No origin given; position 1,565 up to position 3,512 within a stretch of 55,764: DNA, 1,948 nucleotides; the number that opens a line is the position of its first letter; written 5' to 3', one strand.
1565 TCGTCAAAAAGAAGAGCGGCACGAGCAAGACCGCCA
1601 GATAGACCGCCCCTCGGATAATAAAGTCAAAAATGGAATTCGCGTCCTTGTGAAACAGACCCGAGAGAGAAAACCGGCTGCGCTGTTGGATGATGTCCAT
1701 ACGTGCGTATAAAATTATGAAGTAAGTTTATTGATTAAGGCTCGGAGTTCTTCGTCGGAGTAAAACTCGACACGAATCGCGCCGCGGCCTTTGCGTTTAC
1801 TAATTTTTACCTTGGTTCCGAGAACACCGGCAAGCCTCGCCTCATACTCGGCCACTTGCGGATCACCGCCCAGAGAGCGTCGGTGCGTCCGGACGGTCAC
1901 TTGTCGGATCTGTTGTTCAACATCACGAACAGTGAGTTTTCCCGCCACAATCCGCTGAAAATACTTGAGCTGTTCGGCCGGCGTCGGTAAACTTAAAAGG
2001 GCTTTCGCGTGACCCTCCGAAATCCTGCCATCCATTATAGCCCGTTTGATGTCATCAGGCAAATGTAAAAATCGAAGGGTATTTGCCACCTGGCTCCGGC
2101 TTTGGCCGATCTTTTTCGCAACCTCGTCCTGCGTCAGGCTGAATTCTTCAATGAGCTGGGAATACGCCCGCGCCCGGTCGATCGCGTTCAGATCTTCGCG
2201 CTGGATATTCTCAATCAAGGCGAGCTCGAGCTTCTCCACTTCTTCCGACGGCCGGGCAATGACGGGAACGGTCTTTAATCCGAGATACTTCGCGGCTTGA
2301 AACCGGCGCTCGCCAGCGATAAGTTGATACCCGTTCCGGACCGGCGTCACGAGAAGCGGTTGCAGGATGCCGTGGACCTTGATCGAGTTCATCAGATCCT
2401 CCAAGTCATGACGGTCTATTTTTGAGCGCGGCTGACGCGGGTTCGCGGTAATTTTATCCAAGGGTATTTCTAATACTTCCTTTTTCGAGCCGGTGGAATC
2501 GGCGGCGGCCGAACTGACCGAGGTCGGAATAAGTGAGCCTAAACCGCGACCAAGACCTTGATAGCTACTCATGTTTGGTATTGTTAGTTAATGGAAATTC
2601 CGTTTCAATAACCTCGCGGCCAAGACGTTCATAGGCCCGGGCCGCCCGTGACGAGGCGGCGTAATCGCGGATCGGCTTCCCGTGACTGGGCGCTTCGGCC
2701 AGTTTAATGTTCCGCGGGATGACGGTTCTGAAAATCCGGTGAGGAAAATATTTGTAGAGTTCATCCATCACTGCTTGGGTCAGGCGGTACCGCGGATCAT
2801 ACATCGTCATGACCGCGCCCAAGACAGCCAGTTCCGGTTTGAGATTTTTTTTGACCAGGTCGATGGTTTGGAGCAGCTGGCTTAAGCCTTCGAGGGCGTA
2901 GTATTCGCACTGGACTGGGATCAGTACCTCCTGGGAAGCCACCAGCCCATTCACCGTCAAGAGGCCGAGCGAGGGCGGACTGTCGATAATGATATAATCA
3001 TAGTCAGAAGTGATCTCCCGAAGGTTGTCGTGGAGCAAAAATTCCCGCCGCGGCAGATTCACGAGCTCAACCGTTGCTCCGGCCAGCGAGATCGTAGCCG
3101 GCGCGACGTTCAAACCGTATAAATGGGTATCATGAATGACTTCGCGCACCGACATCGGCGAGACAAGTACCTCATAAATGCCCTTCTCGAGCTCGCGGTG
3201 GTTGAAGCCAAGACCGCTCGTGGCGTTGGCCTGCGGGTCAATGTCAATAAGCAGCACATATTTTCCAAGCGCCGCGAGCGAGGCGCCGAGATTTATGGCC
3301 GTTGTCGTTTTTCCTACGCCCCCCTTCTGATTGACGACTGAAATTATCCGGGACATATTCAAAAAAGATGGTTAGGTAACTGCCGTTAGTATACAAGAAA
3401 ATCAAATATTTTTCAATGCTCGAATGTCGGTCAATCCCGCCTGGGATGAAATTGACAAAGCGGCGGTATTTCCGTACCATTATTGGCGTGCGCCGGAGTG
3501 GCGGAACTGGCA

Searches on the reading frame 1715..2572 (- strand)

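Call 56: search_protein_families(library=pfam, proteins=[window:1715-2572:-], max_evalue=0.001)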
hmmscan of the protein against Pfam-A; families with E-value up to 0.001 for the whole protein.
window:1715-2572:- (285 aa): 3 families
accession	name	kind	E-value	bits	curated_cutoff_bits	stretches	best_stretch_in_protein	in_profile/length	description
PF17762.8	HTH_ParB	-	3.1e-36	124.1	22.6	1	126-225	1-100/102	ParB HTH domain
PF02195.25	ParB_N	-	8.8e-30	103.1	26.3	1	32-124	2-95/95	ParB N-terminal domain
PF23552.2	ParB_C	-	1.6e-07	31.1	23.8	1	237-283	2-49/50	ParB dimerisation domain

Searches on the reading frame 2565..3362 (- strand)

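Call 56: search_protein_families(library=pfam, proteins=[window:2565-3362:-], max_evalue=0.001)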
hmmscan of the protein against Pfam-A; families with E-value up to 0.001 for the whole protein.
window:2565-3362:- (265 aa): 8 families
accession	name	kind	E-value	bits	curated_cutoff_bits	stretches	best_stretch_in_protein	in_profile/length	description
PF13614.12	AAA_31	-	5.9e-66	222.2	27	1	5-179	2-176/177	AAA domain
PF01656.29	CbiA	-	1.5e-28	99.7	25.4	1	7-231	1-125/125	CobQ/CobB/MinD/ParA nucleotide binding domain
PF06564.18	CBP_BcsQ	-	1.7e-11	44.5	21.3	1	7-247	4-229/234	Cellulose biosynthesis protein BcsQ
PF00142.24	Fer4_NifH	-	3.9e-10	40.1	25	1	10-50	5-45/271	4Fe-4S iron sulfur cluster binding proteins, NifH/frxC family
PF10609.15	ParA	-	4.5e-10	39.8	27.1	1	3-158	2-151/246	NUBPL iron-transfer P-loop NTPase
PF02374.21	ArsA_ATPase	-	8.7e-08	32.2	24.3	1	10-46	6-42/305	Anion-transporting ATPase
PF09140.17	MipZ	-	1.3e-07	31.6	20.7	1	6-56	2-52/262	ATPase MipZ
PF07015.17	VirC1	-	0.00066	19.5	24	0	6-43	3-40/231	VirC1 protein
